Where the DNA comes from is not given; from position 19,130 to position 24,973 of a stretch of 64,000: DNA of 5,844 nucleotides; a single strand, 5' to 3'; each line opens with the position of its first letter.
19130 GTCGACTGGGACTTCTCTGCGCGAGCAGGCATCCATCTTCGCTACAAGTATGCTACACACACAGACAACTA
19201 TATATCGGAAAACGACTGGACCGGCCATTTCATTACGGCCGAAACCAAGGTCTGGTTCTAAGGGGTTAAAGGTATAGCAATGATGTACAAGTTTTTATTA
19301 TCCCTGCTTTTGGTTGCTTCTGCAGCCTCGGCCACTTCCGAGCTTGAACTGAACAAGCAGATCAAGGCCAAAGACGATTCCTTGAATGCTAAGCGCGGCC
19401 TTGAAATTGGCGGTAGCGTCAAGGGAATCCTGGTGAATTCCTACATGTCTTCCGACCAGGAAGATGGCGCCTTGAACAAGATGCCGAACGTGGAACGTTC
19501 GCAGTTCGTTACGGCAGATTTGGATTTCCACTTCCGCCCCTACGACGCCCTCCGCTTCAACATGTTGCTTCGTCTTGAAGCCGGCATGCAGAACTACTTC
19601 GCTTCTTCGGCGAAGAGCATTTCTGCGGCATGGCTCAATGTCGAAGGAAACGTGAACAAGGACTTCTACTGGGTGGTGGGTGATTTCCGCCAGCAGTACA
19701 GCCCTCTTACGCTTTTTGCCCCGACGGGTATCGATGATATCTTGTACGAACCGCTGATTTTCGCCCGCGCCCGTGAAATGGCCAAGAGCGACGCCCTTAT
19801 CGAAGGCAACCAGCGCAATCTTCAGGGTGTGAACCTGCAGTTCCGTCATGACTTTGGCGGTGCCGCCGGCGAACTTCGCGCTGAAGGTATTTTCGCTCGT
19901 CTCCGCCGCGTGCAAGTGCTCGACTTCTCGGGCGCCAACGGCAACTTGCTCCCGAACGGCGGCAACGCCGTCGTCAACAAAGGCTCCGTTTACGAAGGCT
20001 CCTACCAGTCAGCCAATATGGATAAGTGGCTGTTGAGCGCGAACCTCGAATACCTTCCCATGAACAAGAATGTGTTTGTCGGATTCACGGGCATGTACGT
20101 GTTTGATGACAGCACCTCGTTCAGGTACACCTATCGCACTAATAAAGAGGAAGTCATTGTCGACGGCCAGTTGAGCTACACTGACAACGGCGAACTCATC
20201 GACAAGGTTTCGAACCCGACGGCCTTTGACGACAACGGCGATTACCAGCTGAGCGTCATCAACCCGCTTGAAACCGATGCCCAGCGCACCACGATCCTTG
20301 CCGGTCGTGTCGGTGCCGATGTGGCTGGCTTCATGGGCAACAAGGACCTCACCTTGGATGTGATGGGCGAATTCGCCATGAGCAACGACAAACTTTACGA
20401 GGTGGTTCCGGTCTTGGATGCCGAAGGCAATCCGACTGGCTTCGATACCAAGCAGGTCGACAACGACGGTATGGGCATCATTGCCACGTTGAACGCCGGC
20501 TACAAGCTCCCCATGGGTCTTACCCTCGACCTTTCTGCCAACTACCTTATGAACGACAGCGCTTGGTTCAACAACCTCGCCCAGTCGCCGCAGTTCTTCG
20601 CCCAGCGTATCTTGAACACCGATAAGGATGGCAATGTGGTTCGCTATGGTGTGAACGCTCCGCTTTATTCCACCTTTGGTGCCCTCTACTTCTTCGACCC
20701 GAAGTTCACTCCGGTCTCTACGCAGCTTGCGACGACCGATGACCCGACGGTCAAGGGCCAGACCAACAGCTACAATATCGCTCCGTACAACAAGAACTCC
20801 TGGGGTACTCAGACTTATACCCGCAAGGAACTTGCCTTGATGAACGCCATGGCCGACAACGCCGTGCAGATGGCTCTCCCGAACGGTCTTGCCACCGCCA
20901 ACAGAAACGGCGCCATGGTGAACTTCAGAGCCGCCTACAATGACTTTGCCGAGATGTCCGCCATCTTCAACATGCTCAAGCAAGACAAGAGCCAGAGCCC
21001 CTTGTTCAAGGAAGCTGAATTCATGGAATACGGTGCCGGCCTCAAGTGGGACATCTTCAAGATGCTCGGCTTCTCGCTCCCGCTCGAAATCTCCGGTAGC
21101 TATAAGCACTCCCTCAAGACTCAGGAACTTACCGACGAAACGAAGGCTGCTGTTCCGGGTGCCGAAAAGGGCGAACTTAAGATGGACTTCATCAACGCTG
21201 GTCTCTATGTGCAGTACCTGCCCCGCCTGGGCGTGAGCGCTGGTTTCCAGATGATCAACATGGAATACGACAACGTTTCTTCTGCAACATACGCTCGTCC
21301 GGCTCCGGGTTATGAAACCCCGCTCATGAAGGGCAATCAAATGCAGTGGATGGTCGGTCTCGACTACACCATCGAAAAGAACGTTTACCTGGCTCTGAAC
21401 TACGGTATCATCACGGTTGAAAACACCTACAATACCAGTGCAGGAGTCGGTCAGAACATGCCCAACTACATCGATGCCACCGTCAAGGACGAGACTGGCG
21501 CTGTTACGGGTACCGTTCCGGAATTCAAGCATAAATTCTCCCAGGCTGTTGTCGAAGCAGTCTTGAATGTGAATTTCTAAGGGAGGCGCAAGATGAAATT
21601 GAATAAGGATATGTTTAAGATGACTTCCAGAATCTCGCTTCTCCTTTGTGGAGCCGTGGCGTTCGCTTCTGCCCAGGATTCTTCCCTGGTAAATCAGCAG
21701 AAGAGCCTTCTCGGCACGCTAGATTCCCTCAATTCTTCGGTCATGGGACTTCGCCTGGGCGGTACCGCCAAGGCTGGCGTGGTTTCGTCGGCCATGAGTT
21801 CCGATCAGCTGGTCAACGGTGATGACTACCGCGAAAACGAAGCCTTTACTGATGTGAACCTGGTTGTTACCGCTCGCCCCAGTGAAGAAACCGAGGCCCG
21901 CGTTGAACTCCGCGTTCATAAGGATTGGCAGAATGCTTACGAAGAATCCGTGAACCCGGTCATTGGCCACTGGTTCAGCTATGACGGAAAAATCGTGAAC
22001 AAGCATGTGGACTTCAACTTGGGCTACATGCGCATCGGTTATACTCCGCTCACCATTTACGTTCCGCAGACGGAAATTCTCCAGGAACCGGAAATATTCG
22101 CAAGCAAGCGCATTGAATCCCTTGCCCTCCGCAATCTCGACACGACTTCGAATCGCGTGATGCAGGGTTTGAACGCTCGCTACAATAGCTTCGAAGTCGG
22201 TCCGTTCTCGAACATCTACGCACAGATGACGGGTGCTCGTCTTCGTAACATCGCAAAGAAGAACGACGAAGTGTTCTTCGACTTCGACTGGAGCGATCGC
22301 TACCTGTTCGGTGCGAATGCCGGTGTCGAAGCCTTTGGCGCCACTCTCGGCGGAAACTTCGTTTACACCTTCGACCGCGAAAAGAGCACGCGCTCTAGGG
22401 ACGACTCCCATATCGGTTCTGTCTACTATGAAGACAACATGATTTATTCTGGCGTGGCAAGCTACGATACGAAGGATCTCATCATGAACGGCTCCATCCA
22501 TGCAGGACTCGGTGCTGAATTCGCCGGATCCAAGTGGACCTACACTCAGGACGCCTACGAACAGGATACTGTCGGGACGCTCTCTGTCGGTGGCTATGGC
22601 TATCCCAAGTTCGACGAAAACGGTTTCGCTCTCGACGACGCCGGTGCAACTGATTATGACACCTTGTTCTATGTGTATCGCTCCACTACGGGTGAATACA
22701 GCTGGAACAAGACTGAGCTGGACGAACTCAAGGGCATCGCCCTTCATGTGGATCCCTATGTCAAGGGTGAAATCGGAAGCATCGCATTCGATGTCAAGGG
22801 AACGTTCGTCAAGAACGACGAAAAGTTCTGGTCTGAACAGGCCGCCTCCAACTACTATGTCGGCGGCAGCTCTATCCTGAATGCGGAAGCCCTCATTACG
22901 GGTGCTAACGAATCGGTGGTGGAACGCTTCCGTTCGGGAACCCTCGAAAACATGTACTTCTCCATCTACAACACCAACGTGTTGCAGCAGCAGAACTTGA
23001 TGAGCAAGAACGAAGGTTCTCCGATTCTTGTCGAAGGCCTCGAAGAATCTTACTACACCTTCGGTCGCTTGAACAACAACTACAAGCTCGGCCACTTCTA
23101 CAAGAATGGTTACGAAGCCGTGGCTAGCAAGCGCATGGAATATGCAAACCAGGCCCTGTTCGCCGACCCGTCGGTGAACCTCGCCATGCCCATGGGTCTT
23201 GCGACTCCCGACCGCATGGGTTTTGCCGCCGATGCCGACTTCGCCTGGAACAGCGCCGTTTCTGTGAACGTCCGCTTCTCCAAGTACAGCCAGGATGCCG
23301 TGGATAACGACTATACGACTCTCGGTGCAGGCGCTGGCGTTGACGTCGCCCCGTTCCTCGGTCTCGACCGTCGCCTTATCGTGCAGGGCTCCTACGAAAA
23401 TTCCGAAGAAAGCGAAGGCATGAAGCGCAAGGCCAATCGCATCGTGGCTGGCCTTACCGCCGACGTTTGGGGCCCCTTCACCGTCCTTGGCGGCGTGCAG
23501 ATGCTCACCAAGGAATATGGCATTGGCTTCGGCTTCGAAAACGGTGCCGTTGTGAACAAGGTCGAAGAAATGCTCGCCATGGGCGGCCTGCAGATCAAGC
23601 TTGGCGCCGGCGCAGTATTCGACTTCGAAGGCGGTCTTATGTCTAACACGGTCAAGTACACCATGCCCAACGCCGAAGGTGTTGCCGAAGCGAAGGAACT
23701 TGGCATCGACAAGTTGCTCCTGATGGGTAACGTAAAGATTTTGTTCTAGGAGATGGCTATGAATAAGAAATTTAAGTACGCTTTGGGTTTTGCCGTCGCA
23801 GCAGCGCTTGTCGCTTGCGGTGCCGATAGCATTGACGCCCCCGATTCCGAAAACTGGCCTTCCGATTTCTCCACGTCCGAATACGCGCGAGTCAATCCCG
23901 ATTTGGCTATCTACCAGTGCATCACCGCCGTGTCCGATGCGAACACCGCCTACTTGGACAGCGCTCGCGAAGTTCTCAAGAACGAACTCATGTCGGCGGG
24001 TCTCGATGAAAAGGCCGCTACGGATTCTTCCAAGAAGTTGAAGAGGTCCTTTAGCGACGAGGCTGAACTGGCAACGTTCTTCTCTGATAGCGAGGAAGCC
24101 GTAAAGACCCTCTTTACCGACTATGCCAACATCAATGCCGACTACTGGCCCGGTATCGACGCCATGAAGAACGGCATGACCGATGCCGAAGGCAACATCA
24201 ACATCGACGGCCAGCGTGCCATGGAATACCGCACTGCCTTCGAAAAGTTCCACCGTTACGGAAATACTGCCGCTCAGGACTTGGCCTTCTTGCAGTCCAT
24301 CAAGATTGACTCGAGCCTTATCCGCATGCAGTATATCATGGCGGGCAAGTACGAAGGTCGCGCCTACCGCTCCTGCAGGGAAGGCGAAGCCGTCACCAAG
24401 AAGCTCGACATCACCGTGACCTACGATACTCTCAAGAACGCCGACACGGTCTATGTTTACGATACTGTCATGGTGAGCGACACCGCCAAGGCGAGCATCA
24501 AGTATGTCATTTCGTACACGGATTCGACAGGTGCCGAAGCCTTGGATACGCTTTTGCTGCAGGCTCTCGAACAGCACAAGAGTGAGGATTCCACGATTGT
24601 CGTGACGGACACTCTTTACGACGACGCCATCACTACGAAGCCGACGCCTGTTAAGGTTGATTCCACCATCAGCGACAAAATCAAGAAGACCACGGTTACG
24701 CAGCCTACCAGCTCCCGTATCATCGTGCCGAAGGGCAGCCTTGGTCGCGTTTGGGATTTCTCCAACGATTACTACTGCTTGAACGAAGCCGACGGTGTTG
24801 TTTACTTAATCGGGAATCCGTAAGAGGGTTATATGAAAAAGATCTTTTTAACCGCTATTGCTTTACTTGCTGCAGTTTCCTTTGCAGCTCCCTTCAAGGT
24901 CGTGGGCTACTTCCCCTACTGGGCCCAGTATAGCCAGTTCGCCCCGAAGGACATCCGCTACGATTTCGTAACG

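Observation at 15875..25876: Candidate SusC/D-independent outer-membrane glycan capture and import machine: CBM + three paralogous beta-barrels + lipoprotein + inactive GH18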

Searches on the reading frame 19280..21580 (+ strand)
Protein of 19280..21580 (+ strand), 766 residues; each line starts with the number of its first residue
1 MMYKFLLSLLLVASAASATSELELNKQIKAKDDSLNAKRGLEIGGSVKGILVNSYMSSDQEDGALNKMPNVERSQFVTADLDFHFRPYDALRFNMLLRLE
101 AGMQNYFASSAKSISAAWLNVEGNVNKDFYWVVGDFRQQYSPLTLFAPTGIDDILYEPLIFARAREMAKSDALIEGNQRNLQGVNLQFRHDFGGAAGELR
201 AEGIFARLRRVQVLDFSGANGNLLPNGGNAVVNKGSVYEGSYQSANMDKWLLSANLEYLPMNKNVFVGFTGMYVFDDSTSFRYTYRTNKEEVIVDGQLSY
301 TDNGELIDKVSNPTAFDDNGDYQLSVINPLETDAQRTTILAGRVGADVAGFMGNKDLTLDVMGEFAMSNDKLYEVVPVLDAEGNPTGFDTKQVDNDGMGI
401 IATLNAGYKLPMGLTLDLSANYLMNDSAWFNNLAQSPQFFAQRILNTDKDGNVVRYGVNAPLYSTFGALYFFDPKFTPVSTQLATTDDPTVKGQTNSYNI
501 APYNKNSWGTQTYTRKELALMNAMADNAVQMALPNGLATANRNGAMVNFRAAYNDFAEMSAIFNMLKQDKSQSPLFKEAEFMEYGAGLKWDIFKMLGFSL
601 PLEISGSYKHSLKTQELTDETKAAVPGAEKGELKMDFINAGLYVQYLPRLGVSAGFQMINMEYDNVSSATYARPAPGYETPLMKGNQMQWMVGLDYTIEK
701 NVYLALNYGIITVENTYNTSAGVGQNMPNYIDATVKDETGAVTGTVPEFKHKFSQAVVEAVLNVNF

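Call 4: search_protein_families(library=pfam, proteins=[window:19280-21580:+], max_evalue=0.1)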
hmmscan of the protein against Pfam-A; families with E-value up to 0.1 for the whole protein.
window:19280-21580:+ (766 aa): 0 families

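Call 5: search_protein_families(library=ncbifam, proteins=[window:19280-21580:+], max_evalue=0.1)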
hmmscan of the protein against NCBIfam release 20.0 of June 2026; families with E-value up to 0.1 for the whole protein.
window:19280-21580:+ (766 aa): 1 family
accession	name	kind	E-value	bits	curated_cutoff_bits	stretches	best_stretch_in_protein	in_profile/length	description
NF033908.1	AcfA_fam_omp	subfamily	0.098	12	100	0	390-428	166-204/217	AcfA family outer membrane beta-barrel protein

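Call 22: find_homologous_proteins(query=window:19280-21580:+)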
Query window:19280-21580:+ (766 aa): 689 proteins with E <= 0.001 among 8000 candidates; the best 120 are listed. Only proteins of 421 to 1341 residues were searched: fused or split forms outside these lengths cannot appear, so this answer is no evidence that the protein stands alone or is whole; lengths 'longer' or 'shorter' looks for them.
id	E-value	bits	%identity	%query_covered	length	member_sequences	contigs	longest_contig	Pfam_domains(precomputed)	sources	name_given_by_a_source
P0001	0.0e+0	1725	100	100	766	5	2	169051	-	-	-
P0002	0.0e+0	1480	85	100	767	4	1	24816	-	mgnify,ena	mgnify:CR=1 FL=1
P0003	0.0e+0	1255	72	100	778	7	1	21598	-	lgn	-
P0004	0.0e+0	1247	72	100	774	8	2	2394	-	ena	-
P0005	0.0e+0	1237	71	100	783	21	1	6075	-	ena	-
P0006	0.0e+0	1236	72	100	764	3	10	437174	-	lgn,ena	-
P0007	0.0e+0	1236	71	100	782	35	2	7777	-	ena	-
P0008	0.0e+0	1233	72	100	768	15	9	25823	-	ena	-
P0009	0.0e+0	1226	71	100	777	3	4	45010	-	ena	-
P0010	0.0e+0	1225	71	100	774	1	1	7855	-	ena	-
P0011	0.0e+0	1221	71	100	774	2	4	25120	-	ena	-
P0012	0.0e+0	1216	71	100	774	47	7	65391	-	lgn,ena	-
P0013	0.0e+0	1159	67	100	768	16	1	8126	-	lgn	-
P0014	0.0e+0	1145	68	100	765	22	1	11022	-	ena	-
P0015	0.0e+0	1140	66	100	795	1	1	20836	-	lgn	-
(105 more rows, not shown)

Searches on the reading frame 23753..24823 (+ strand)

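Call 4: search_protein_families(library=pfam, proteins=[window:23753-24823:+], max_evalue=0.1)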
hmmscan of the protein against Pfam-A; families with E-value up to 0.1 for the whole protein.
window:23753-24823:+ (356 aa): 1 family
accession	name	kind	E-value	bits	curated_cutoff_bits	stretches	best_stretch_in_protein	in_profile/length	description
PF14747.11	DUF4473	-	0.017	16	25.9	1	73-126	5-54/78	Domain of unknown function (DUF4473)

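Call 5: search_protein_families(library=ncbifam, proteins=[window:23753-24823:+], max_evalue=0.1)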
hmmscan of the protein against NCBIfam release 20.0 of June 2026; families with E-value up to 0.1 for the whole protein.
window:23753-24823:+ (356 aa): 4 families
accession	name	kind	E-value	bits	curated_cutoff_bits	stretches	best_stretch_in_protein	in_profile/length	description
NF007804.1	PRK10510.1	equivalog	0.006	16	307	1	199-296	91-189/219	OmpA family lipoprotein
NF045809.1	seleno_TsoX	equivalog_domain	0.013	15.7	52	1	87-123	17-53/82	HSGNPxU motif (seleno)protein TsoX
NF047385.1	T4SS_GNAT_BspF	exception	0.044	12.4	775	1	57-192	197-314/428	type IV secretion system effector crotonyl transferase BspF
NF047847.2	SS_mature_LptM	equivalog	0.083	13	27.7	0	3-23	1-21/31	LPS translocon maturation chaperone LptM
